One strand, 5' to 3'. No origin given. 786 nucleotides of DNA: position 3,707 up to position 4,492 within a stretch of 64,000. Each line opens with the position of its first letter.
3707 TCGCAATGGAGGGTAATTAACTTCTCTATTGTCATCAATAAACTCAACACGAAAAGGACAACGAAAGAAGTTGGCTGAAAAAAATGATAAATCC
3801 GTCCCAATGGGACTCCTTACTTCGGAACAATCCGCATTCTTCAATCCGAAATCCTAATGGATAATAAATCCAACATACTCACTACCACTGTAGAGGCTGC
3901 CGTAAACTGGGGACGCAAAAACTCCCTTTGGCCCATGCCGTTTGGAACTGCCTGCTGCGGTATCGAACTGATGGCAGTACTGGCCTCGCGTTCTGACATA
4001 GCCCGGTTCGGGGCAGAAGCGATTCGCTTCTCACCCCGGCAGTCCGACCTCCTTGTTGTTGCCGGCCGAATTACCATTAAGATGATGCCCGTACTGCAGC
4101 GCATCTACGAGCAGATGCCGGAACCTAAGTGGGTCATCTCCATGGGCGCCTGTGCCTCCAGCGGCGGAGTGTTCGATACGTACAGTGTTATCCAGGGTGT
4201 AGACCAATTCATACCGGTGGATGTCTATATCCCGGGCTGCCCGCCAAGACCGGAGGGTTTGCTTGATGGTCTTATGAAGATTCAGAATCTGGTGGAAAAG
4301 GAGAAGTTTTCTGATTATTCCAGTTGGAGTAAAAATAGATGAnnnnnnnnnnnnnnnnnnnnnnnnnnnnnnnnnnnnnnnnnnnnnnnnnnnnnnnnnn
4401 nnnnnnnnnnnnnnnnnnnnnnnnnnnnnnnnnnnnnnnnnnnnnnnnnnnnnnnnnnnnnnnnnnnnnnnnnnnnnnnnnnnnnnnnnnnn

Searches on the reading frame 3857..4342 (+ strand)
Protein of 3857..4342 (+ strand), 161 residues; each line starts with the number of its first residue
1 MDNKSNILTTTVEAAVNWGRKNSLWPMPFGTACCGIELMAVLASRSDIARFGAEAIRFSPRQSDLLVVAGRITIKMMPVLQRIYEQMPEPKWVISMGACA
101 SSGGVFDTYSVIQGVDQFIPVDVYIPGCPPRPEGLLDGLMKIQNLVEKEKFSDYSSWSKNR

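Call 8: find_encoding_contigs(protein=window:3857-4342:+, flank=6000, max_places=10)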
Protein window:3857-4342:+ (161 aa): 2 contigs read that carry it; 2 places shown.
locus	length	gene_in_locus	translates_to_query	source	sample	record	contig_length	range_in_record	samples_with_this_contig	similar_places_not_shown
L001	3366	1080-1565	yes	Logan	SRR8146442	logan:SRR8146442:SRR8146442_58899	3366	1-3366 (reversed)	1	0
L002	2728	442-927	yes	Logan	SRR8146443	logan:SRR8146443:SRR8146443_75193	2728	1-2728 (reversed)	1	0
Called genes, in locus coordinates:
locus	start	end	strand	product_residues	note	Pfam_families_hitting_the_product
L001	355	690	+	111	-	PF10543:ORF6N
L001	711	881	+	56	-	-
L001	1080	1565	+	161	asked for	PF01058:Oxidored_q6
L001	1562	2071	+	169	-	PF00329:Complex1_30kDa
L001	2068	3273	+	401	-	PF00346:Complex1_49kDa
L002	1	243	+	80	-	?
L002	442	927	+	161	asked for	PF01058:Oxidored_q6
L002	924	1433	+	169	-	PF00329:Complex1_30kDa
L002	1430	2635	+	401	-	PF00346:Complex1_49kDa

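Call 9: search_protein_families(library=pfam, proteins=[window:3857-4342:+], max_evalue=1)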
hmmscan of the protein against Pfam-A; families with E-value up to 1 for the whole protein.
window:3857-4342:+ (161 aa): 1 family
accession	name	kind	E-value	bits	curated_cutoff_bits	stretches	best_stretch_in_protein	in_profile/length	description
PF01058.29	Oxidored_q6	-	6.5e-29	100.7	27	1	33-142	1-128/128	NADH ubiquinone oxidoreductase, 20 Kd subunit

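Call 11: find_related_loci(query=window:3857-4342:+, collection=genome_contigs, flank=6000)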
Query window:3857-4342:+ (161 aa) in genome_contigs; peptide patterns used: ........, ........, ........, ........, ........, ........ (x = any residue, [..] = any of these).
600 stretches matched a pattern (row limit reached: there are more); 591 encode a relative of the query (tblastn E <= 1e-3); the best 80 are kept; 80 distinct loci.
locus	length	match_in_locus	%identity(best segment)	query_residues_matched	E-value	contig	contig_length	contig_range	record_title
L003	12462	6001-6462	86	2-155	2e-93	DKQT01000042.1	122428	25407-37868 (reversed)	MAG TPA_asm: Candidatus Marinimicrobia bacterium UBA7301 UBA7301_contig_347, whole genome shotgun sequence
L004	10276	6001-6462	85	2-155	5e-92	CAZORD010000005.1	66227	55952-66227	MAG TPA_asm: uncultured bacterium isolate SRP092902_co1_399 genome assembly, contig: NODE_358_length_66227_cov_30.973357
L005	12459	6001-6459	75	4-156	3e-81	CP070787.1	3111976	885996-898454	MAG: Fidelibacterota bacterium isolate bin1478 chromosome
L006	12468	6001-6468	71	5-160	2e-80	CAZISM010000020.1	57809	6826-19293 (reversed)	MAG TPA_asm: uncultured Cytophagia bacterium isolate binchicken_co66_257 genome assembly, contig: NODE_991_length_57809_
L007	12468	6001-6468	72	6-161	5e-80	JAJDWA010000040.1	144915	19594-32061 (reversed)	MAG: Candidatus Poribacteria bacterium isolate jk18x22bins.76 k141_456655, whole genome shotgun sequence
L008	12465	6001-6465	73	6-160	6e-80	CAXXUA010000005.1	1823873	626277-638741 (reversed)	MAG: Candidatus Poribacteria bacterium isolate 64057701-0cd0-4337-b80b-d127c366c46f genome assembly, contig: contig_5, w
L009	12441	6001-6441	76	6-152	3e-80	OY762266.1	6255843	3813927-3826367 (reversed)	MAG: Candidatus Poribacteria bacterium isolate f15cbddf-0c87-47e8-aab1-4ca568006f86 genome assembly, chromosome: 1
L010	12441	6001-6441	76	6-152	8e-80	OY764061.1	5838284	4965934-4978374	MAG: Candidatus Poribacteria bacterium isolate 89293177-375a-4259-af6b-6508537173d0 genome assembly, chromosome: 1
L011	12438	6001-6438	77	6-151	9e-80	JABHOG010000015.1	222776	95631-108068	MAG: Planctomycetota bacterium isolate SI037S4_bin26 k141_102398, whole genome shotgun sequence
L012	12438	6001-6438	75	6-151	1e-79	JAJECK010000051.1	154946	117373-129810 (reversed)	MAG: Candidatus Poribacteria bacterium isolate jk18xAbins.19 k141_1120141, whole genome shotgun sequence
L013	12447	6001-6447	75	1-147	2e-79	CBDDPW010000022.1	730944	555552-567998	MAG: Candidatus Poribacteria bacterium isolate 3f36937d-8c17-4172-b0cd-efb7b76609bb genome assembly, contig: contig_22,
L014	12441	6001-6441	75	6-152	2e-79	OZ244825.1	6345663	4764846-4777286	MAG: Candidatus Poribacteria bacterium isolate 9ee73198-b11f-455e-92bc-43fc746e3fb5 genome assembly, chromosome: 1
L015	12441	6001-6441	75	6-152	1e-79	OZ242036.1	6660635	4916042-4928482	MAG: Candidatus Poribacteria bacterium isolate 54b3e0b4-8990-4cd1-959a-c9693763f33b genome assembly, chromosome: 1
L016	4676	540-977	76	4-149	3e-79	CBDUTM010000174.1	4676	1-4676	MAG TPA_asm: uncultured bacterium isolate SRR22302348_concoct_20 genome assembly, contig: ERZ25073597.10930, whole genom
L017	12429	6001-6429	77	5-147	4e-79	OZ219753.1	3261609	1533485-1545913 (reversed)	MAG: Candidatus Poribacteria bacterium isolate 1eb63393-43b3-4ba7-aba7-ea4ddc7e67a3 genome assembly, chromosome: 4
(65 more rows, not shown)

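Call 23: find_related_loci(query=window:3857-4342:+, collection=metagenome_contigs, flank=5000)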
Query window:3857-4342:+ (161 aa) in metagenome_contigs; peptide patterns used: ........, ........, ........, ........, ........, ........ (x = any residue, [..] = any of these).
600 stretches matched a pattern (row limit reached: there are more); 594 encode a relative of the query (tblastn E <= 1e-3); the best 80 are kept; 80 distinct loci.
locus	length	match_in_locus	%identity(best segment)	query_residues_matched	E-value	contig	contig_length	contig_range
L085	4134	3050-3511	86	2-155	2e-93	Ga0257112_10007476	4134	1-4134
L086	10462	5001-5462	85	2-155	5e-92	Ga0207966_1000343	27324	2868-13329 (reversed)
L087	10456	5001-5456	87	4-155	6e-92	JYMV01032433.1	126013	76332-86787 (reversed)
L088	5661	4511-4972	85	2-155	1e-91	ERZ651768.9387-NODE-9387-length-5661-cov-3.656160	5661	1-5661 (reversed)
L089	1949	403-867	82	4-158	1e-94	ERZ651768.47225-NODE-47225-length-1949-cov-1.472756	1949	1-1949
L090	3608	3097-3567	76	4-160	6e-86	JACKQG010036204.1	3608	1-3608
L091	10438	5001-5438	77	6-151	5e-80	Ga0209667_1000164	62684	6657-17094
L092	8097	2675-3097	79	8-148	1e-79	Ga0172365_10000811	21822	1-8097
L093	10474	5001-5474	68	3-160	3e-77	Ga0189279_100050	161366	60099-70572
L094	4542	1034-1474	71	6-152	2e-77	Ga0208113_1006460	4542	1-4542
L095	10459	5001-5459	69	6-158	6e-77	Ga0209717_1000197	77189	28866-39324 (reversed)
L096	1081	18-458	73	8-154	2e-82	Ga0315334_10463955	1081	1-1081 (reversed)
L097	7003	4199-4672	68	3-160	3e-76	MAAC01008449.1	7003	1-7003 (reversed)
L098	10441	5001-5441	72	3-149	3e-76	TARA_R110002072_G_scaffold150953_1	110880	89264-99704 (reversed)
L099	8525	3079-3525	71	2-150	7e-76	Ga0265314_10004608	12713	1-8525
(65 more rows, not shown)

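Call 42: find_homologous_proteins(query=window:3857-4339:+, max_evalue=1e-60)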
Query window:3857-4339:+ (161 aa): 6316 proteins with E <= 1e-60 among 8000 candidates; the best 120 are listed.
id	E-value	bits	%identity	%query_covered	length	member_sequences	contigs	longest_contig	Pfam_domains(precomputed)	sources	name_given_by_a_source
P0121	4.3e-104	363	100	100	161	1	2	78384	PF01058.30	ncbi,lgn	-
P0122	4.9e-101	353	98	100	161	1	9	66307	PF01058.30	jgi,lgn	-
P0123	1.5e-95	335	95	96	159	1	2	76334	PF01058.30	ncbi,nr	ncbi:MAG: NADH-quinone oxidoreductase subunit B family protein [Candidatus Marinimicrobia bacterium]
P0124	1.7e-95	335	95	96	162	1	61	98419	PF01058.30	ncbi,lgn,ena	-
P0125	1.7e-95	335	95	96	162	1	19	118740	PF01058.30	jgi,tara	jgi:NADH-quinone oxidoreductase subunit B|tara:strand:+ start:1390 stop:1878 length:489 start_codon:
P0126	4.0e-95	334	94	96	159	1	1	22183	PF01058.30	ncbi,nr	ncbi:MAG: NADH-quinone oxidoreductase subunit B family protein [Candidatus Marinimicrobia bacterium]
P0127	4.4e-95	334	94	96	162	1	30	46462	PF01058.30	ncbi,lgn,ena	-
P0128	4.4e-95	334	94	96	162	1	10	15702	PF01058.30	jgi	-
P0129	1.2e-94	333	94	96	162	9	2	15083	PF01058.30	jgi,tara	jgi:NADH-quinone oxidoreductase subunit B|tara:strand:- start:2795 stop:3283 length:489 start_codon:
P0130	3.6e-94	331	94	96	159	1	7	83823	PF01058.30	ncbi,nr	ncbi:MAG TPA: NADH-quinone oxidoreductase subunit B [Candidatus Marinimicrobia bacterium]|nr:MAG: NA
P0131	3.9e-94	331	94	96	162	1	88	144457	PF01058.30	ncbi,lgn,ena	-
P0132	3.9e-94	331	94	96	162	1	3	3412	PF01058.30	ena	-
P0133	3.9e-94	331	94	96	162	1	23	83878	PF01058.30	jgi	jgi:NADH-quinone oxidoreductase subunit B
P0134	4.6e-94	331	94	96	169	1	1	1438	PF01058.30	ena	-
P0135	1.0e-93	329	94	96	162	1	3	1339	PF01058.30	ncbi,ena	-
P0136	1.4e-93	329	94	96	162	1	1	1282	PF01058.30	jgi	-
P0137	1.4e-93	329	94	96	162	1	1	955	PF01058.30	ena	-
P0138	2.0e-93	329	94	96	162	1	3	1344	PF01058.30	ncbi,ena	-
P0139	2.7e-93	328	94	96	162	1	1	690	PF01058.30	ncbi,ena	-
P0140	3.8e-93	328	93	96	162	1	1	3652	PF01058.30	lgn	-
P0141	2.3e-92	325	91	94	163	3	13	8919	PF01058.30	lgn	-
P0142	2.9e-92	325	91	94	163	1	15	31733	PF01058.30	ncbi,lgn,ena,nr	ncbi:MAG: NADH-quinone oxidoreductase subunit B [Candidatus Marinimicrobia bacterium]|nr:NADH-quinon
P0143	4.0e-92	324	88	98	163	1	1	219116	PF01058.30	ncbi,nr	ncbi:MAG: NADH-quinone oxidoreductase subunit B [Candidatus Marinimicrobia bacterium]|nr:NADH-quinon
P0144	3.9e-91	321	91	94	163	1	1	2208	PF01058.30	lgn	-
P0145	6.0e-91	320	87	99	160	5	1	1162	PF01058.30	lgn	-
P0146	1.6e-90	319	88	95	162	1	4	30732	PF01058.30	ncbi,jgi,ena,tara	jgi:NADH-quinone oxidoreductase subunit B|tara:strand:- start:10535 stop:11023 length:489 start_codo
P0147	1.7e-90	319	88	95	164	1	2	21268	PF01058.30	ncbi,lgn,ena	-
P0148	1.8e-90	319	88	95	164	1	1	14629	PF01058.30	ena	-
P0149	5.2e-90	317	89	94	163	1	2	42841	PF01058.30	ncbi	ncbi:MAG: NADH-quinone oxidoreductase subunit B family protein [Candidatus Neomarinimicrobiota bacte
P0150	5.5e-90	317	88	96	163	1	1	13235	PF01058.30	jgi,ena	-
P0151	6.1e-90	317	88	96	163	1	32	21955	PF01058.30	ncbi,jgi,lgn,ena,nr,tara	ncbi:MAG: NADH-quinone oxidoreductase subunit B family protein [Candidatus Marinimicrobia bacterium]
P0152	1.7e-89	316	88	94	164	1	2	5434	PF01058.30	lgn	-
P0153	1.8e-89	316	86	96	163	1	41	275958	PF01058.30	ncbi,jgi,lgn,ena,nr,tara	ncbi:MAG: NADH-quinone oxidoreductase subunit B family protein [Candidatus Marinimicrobia bacterium]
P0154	1.9e-89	316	87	96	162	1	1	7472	PF01058.30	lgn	-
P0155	2.3e-89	315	86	96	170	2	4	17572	PF01058.30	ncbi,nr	ncbi:MAG TPA: NADH-quinone oxidoreductase subunit B family protein [Candidatus Marinimicrobia bacter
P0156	2.6e-89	315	86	96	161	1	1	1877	PF01058.30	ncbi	ncbi:MAG: NADH-quinone oxidoreductase subunit B [Fidelibacterota bacterium]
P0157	2.6e-89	315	87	96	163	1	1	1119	PF01058.30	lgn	-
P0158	2.8e-89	315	88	96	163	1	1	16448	PF01058.30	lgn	-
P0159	3.4e-89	315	87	96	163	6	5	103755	PF01058.30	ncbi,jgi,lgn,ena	-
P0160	5.9e-89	314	86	96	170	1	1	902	PF01058.30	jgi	jgi:NADH-quinone oxidoreductase subunit B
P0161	1.1e-88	313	88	96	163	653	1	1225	PF01058.30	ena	-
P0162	1.1e-88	313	84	99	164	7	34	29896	PF01058.30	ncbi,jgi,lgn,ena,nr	ncbi:MAG TPA: NADH-quinone oxidoreductase subunit B [Candidatus Marinimicrobia bacterium]|nr:NADH-qu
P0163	2.2e-88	312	88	96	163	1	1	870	PF01058.30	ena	-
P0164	1.0e-87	310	86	96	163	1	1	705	PF01058.30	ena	-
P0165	1.8e-87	309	84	96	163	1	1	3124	PF01058.30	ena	-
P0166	2.0e-87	309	83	98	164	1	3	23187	PF01058.30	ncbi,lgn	ncbi:MAG: NADH-quinone oxidoreductase subunit B [Fidelibacterota bacterium]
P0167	2.0e-87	309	86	96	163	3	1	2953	PF01058.30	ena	-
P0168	2.1e-87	309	86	96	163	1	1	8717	PF01058.30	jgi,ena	jgi:NADH-quinone oxidoreductase subunit B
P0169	2.4e-87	309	84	96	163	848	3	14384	PF01058.30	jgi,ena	-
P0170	3.9e-87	308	85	95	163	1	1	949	PF01058.30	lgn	-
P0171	5.3e-87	308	85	96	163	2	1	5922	PF01058.30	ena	-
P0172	5.4e-87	308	85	95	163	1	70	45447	PF01058.30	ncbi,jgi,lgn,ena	-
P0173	6.2e-87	307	86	96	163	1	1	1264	PF01058.30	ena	-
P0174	8.7e-87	307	84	96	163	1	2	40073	PF01058.30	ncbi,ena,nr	ncbi:MAG: NADH-quinone oxidoreductase subunit B family protein [Candidatus Marinimicrobia bacterium]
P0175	1.2e-86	306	83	96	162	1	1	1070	PF01058.30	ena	-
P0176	1.4e-86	306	84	95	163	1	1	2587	PF01058.30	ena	-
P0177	2.5e-86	305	85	94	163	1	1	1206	PF01058.30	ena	-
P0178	2.8e-86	305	85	96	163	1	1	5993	PF01058.30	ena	-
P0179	4.8e-86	305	82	98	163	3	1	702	PF01058.30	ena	-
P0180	5.8e-86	304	84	95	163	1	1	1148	PF01058.30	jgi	jgi:NADH-quinone oxidoreductase subunit B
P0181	7.9e-86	304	84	95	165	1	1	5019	PF01058.30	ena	-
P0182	9.7e-86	304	85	95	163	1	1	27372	PF01058.30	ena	-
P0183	1.3e-85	303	84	95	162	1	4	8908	PF01058.30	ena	-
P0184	1.4e-85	303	84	95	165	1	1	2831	PF01058.30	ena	-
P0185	1.5e-85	303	83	98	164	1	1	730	PF01058.30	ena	-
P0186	2.2e-85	302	84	96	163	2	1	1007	PF01058.30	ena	-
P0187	2.7e-85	302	83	96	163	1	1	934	PF01058.30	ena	-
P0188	4.0e-85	302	82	96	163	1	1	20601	PF01058.30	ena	-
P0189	4.8e-85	301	83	95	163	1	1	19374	PF01058.30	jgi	-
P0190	5.5e-85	301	82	96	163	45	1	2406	PF01058.30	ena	-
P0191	5.1e-84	298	82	96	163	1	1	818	PF01058.30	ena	-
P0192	6.5e-84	298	85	91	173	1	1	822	PF01058.30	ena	-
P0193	4.0e-83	295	84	94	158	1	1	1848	PF01058.30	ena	-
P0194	5.1e-83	295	85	91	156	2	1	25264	PF01058.30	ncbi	ncbi:MAG: NADH-quinone oxidoreductase subunit B [Fidelibacterota bacterium]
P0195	9.8e-83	294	82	95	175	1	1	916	PF01058.30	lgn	-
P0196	1.8e-82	293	82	96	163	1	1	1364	PF01058.30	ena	-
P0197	6.6e-82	291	81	94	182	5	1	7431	PF01058.30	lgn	-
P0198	2.3e-81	289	81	94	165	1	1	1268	PF01058.30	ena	-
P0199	3.0e-81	289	82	94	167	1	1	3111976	PF01058.30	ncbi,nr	ncbi:MAG: NADH-quinone oxidoreductase subunit B [Fidelibacterota bacterium]|nr:MAG: NADH-quinone oxi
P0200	3.4e-81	289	80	94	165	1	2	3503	PF01058.30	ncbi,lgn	-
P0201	4.0e-81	289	81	96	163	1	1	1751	PF01058.30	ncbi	-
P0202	4.4e-81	288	80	96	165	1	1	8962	PF01058.30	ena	-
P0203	4.4e-81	288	80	96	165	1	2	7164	PF01058.30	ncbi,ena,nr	ncbi:MAG: NADH-quinone oxidoreductase subunit B [Candidatus Marinimicrobia bacterium]|nr:NADH-quinon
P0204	7.3e-81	288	82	91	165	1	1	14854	PF01058.30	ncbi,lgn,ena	-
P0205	7.6e-81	288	78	95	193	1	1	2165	PF01058.30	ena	-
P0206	1.0e-80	287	80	94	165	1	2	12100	PF01058.30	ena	-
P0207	1.0e-80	287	80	94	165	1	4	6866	PF01058.30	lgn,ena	-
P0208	1.0e-80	287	80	94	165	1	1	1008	PF01058.30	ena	-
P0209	1.7e-80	286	79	94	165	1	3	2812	PF01058.30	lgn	-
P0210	1.7e-80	286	79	94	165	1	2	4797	PF01058.30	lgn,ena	-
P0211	2.0e-80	286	80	94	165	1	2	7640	PF01058.30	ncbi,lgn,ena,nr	ncbi:MAG: NADH-quinone oxidoreductase subunit B [Candidatus Marinimicrobia bacterium]|nr:NADH-quinon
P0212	2.0e-80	286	79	93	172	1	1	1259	PF01058.30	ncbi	-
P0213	2.3e-80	286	82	91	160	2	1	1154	PF01058.30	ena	-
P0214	2.7e-80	286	80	94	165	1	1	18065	PF01058.30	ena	-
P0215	3.6e-80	285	76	98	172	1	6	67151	PF01058.30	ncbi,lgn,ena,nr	ncbi:NADH-quinone oxidoreductase subunit B [bacterium]|nr:NADH-quinone oxidoreductase subunit B [bac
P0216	3.7e-80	285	76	98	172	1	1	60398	PF01058.30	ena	-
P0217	5.2e-80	285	77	97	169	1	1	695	PF01058.30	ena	-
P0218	5.2e-80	285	82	91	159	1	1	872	PF01058.30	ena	-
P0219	9.7e-80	284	77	98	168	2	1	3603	PF01058.30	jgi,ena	-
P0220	2.0e-79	283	82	89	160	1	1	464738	PF01058.30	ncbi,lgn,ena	-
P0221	2.5e-79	283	81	94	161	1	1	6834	PF01058.30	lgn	-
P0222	3.0e-79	282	82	91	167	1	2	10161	PF01058.30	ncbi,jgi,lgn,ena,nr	ncbi:MAG: NADH-quinone oxidoreductase subunit B [Calditrichaeota bacterium]|nr:NADH-quinone oxidored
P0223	6.1e-79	281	76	94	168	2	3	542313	PF01058.30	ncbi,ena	-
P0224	7.1e-79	281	79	94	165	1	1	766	PF01058.30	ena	-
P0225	7.5e-79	281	78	94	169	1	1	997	PF01058.30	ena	-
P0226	7.9e-79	281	82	91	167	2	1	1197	PF01058.30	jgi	-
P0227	8.7e-79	281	77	94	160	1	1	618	PF01058.30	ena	-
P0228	9.2e-79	281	78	94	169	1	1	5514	PF01058.30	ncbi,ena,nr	ncbi:MAG: NADH-quinone oxidoreductase subunit B [Candidatus Marinimicrobia bacterium]|nr:NADH-quinon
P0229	1.1e-78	281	79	93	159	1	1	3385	PF01058.30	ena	-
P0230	1.4e-78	280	79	93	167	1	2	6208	PF01058.30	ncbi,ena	-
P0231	1.4e-78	280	78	94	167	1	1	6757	PF01058.30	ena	-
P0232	1.4e-78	280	81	93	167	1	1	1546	PF01058.30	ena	-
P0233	1.4e-78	280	79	93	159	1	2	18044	PF01058.30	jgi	jgi:NADH-quinone oxidoreductase subunit B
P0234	1.4e-78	280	78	94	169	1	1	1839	PF01058.30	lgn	-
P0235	1.5e-78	280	83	94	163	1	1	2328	PF01058.30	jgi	jgi:NADH-quinone oxidoreductase subunit B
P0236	1.6e-78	280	80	91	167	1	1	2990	PF01058.30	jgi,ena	-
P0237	1.7e-78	280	80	91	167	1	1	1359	PF01058.30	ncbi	-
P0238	1.7e-78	280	76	94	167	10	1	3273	PF01058.30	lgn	-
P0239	1.9e-78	280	77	94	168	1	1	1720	PF01058.30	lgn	-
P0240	2.1e-78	280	77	94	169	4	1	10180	PF01058.30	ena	-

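Call 44: find_encoding_contigs(protein=P0131, flank=4000, max_places=5)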
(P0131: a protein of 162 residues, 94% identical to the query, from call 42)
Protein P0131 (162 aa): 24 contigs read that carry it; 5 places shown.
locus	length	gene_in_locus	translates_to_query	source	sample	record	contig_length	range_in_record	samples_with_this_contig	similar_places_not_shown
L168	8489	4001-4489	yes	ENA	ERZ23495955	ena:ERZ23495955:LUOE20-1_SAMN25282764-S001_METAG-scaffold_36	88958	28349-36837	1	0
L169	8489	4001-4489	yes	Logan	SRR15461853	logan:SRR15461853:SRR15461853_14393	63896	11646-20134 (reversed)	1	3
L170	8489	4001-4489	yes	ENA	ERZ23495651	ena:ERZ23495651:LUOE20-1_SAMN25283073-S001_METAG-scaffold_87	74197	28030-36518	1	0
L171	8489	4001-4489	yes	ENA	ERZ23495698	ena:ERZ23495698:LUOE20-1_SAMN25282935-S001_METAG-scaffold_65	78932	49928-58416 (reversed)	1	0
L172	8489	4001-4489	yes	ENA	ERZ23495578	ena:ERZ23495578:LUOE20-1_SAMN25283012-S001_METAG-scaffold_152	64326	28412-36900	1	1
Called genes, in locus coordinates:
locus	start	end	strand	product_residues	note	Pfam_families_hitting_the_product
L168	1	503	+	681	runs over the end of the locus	PF00662:Proton_antipo_N, PF00361:Proton_antipo_M, PF01010:Proton_antipo_C (weak)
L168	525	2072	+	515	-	PF00361:Proton_antipo_M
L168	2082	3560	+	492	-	PF00361:Proton_antipo_M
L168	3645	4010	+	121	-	PF00507:Oxidored_q4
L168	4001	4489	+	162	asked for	PF01058:Oxidored_q6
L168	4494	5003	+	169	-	PF00329:Complex1_30kDa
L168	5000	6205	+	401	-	PF00346:Complex1_49kDa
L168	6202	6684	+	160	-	PF01257:2Fe-2S_thioredx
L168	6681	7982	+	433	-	PF01512:Complex1_51K, PF10531:SLBB (weak), PF22461:SLBB_2, PF10589:NADH_4Fe-4S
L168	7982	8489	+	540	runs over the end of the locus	PF00111:Fer2, PF13510:Fer2_4, PF10588:NADH-G_4Fe-4S_3, PF22117:Fer4_Nqo3, PF04879:Molybdop_Fe4S4, PF22151:Fer4_NDSU1 (faint), PF00384:Molybdopterin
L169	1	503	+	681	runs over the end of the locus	PF00662:Proton_antipo_N, PF00361:Proton_antipo_M, PF01010:Proton_antipo_C (weak)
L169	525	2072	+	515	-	PF00361:Proton_antipo_M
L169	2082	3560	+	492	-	PF00361:Proton_antipo_M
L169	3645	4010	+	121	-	PF00507:Oxidored_q4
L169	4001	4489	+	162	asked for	PF01058:Oxidored_q6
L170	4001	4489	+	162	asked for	PF01058:Oxidored_q6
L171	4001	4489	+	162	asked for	PF01058:Oxidored_q6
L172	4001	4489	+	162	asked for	PF01058:Oxidored_q6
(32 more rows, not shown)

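Call 45: find_encoding_contigs(protein=P0124, flank=4000, max_places=4)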
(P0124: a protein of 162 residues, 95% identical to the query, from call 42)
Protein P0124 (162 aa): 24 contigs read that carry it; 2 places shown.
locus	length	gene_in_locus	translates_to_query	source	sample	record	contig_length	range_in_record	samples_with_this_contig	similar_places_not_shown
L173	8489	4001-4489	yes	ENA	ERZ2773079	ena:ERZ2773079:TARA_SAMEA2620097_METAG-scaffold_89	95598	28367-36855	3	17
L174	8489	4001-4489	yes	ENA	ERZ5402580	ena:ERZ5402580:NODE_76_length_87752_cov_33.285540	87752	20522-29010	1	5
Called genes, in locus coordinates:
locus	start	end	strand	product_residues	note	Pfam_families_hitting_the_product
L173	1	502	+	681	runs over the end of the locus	PF01010:Proton_antipo_C (faint), PF00662:Proton_antipo_N, PF00361:Proton_antipo_M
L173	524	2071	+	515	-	PF00361:Proton_antipo_M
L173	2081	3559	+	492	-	PF00361:Proton_antipo_M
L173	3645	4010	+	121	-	PF00507:Oxidored_q4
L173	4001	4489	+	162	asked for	PF01058:Oxidored_q6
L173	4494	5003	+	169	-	PF00329:Complex1_30kDa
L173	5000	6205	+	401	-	PF00346:Complex1_49kDa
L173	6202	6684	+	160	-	PF01257:2Fe-2S_thioredx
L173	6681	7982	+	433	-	PF01512:Complex1_51K, PF10531:SLBB (weak), PF22461:SLBB_2, PF10589:NADH_4Fe-4S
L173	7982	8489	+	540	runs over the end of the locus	PF00111:Fer2, PF13510:Fer2_4, PF10588:NADH-G_4Fe-4S_3, PF22117:Fer4_Nqo3, PF04879:Molybdop_Fe4S4, PF00384:Molybdopterin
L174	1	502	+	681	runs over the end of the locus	PF01010:Proton_antipo_C (faint), PF00662:Proton_antipo_N, PF00361:Proton_antipo_M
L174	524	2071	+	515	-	PF00361:Proton_antipo_M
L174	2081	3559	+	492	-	PF00361:Proton_antipo_M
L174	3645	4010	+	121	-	PF00507:Oxidored_q4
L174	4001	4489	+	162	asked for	PF01058:Oxidored_q6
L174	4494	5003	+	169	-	PF00329:Complex1_30kDa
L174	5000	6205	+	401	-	PF00346:Complex1_49kDa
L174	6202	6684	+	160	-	PF01257:2Fe-2S_thioredx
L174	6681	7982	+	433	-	PF01512:Complex1_51K, PF10531:SLBB (weak), PF22461:SLBB_2, PF10589:NADH_4Fe-4S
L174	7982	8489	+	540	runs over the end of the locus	PF00111:Fer2, PF13510:Fer2_4, PF10588:NADH-G_4Fe-4S_3, PF22117:Fer4_Nqo3, PF04879:Molybdop_Fe4S4, PF00384:Molybdopterin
